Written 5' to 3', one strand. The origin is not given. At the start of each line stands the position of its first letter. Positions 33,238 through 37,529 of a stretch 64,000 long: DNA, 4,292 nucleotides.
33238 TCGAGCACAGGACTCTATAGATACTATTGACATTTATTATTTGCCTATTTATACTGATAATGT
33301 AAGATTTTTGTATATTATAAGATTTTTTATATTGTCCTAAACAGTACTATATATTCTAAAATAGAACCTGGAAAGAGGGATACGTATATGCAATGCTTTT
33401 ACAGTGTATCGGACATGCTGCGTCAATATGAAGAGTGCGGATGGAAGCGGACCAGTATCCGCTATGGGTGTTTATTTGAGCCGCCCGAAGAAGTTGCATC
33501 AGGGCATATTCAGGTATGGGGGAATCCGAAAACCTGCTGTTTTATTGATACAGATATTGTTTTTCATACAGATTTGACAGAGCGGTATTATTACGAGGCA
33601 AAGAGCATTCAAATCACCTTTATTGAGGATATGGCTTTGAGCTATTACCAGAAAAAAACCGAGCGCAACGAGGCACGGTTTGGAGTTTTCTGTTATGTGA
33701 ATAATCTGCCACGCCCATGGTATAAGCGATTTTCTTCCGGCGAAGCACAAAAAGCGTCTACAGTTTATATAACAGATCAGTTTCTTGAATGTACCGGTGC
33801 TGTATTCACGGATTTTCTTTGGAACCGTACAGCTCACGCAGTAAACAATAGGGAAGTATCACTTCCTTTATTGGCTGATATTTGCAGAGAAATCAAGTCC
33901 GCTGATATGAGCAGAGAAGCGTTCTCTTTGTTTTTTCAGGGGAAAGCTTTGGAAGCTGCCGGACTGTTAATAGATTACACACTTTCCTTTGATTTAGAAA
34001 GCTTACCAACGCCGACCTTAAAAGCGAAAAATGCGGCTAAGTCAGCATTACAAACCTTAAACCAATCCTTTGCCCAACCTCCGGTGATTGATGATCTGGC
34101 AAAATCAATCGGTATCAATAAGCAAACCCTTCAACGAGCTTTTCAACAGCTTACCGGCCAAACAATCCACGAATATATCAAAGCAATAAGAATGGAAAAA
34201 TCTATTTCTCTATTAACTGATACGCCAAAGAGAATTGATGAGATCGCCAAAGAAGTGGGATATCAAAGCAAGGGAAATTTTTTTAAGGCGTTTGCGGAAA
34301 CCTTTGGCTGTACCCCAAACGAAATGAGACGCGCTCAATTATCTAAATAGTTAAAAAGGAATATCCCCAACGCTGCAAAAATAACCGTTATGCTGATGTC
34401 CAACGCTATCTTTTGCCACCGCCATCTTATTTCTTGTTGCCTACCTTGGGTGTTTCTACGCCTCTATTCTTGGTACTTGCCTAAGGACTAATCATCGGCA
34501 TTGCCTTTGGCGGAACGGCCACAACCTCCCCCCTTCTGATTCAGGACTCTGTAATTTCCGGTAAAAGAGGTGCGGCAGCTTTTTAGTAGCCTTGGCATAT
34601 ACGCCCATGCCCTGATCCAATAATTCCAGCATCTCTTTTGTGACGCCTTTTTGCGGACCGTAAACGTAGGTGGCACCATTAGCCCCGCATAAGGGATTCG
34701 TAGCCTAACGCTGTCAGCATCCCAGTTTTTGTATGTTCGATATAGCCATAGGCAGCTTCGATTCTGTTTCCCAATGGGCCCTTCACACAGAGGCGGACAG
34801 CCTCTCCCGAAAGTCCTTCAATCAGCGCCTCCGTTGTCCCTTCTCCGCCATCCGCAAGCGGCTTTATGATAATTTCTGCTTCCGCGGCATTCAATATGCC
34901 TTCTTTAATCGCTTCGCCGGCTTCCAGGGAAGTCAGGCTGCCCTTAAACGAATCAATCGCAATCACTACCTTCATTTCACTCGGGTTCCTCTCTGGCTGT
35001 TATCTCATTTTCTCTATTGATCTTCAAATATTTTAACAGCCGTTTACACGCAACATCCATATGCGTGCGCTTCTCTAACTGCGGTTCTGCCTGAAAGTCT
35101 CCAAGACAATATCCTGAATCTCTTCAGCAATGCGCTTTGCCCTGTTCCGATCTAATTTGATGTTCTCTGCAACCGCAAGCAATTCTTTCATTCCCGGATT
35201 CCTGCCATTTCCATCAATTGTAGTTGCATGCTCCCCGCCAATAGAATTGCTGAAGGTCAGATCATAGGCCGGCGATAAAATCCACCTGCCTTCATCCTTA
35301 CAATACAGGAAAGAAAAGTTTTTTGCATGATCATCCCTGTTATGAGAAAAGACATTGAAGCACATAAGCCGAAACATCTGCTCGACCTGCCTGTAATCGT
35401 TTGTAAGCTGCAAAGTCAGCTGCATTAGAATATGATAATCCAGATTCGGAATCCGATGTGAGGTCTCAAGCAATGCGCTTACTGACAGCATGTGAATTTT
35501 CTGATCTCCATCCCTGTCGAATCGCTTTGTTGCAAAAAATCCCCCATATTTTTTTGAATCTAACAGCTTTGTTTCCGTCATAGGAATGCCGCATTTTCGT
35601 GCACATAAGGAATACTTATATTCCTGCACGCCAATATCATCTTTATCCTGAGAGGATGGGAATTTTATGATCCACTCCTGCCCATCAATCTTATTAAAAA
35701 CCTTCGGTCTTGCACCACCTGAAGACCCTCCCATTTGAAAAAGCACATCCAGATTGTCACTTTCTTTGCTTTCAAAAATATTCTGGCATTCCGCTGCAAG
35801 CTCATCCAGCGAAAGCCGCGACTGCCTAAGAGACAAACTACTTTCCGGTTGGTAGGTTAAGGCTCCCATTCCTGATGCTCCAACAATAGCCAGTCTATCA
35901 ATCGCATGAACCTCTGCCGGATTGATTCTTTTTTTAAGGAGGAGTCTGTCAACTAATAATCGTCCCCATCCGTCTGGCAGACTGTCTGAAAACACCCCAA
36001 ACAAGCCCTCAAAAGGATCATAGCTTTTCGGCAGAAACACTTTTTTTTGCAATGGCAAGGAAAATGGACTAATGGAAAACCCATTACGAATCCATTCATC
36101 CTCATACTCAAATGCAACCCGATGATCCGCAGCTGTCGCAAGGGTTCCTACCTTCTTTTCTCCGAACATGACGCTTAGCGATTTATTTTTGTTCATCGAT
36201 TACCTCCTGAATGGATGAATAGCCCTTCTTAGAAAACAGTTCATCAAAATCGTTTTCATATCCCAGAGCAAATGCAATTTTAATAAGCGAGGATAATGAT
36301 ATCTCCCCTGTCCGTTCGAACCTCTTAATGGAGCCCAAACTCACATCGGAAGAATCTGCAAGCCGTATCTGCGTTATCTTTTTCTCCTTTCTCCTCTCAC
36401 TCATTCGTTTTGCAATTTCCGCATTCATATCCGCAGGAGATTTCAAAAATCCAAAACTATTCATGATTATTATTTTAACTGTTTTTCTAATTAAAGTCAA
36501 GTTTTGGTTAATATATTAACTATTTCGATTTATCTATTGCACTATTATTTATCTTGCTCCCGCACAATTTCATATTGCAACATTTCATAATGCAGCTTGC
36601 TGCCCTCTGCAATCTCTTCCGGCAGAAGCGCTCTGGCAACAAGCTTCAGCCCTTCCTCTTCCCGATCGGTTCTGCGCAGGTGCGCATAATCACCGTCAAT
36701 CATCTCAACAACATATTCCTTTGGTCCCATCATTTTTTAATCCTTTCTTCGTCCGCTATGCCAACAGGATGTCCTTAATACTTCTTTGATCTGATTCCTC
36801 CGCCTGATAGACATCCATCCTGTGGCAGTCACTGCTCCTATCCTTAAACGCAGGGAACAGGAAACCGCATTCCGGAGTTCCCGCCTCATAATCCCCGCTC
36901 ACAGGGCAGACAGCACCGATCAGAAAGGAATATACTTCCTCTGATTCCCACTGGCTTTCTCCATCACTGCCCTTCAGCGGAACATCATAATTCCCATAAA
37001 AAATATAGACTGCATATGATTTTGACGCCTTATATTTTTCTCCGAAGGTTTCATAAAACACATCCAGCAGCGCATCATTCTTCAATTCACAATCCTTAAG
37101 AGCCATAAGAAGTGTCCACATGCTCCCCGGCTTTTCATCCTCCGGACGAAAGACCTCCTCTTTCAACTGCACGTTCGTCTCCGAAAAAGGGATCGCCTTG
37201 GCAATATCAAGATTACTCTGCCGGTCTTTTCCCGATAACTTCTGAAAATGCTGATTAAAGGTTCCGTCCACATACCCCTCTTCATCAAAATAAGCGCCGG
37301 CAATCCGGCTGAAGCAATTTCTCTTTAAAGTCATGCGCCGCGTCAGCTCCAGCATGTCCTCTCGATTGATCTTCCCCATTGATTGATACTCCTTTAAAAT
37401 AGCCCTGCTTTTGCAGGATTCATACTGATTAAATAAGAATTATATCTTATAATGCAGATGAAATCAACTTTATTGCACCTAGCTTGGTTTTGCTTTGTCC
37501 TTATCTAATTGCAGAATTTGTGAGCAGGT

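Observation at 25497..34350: YbtA/YbtPQX-like gene order fused to an MptD-type ECF importer in one tightly coupled operon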

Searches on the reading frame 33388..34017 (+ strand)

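Call 92: search_protein_families(library=pfam, proteins=[window:33388-34017:+], max_evalue=10)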
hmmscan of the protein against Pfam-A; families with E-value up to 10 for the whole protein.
window:33388-34017:+ (210 aa): 1 family
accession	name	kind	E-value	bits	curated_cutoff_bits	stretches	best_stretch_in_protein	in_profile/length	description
PF21629.2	Bleomycin_resist_prot_dom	-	0.16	12.8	27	1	25-42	36-53/63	Bleomycin resistance protein domain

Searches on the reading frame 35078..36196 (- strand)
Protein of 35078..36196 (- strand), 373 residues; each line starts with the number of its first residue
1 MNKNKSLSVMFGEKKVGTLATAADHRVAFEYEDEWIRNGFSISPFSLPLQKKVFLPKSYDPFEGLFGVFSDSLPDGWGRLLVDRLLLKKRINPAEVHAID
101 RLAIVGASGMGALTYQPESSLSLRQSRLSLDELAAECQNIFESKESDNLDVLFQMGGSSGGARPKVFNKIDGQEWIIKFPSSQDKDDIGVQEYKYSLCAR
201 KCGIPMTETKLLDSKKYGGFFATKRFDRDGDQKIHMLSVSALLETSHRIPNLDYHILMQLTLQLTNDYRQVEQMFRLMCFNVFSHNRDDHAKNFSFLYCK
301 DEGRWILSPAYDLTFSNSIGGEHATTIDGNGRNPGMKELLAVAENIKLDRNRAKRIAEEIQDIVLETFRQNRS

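Call 58: search_protein_families(library=pfam, proteins=[window:35078-36196:-], max_evalue=0.0001)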
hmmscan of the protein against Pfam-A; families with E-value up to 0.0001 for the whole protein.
window:35078-36196:- (373 aa): 2 families
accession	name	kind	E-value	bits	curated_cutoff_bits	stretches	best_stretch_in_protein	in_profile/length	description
PF07804.18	HipA_C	-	2.6e-49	168.2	30.5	1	158-362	2-207/213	HipA-like C-terminal domain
PF13657.11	Couple_hipA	-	7.5e-20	71.7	22.5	1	7-115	1-98/99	HipA N-terminal domain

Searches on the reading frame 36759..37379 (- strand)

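Call 58: search_protein_families(library=pfam, proteins=[window:36759-37379:-], max_evalue=0.0001)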
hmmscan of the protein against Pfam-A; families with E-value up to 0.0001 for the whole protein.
window:36759-37379:- (207 aa): 1 family
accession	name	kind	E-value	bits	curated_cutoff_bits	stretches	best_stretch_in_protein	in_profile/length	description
PF14199.11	DUF4317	-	7.7e-36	124.5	27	2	5-161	2-159/370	Domain of unknown function (DUF4317)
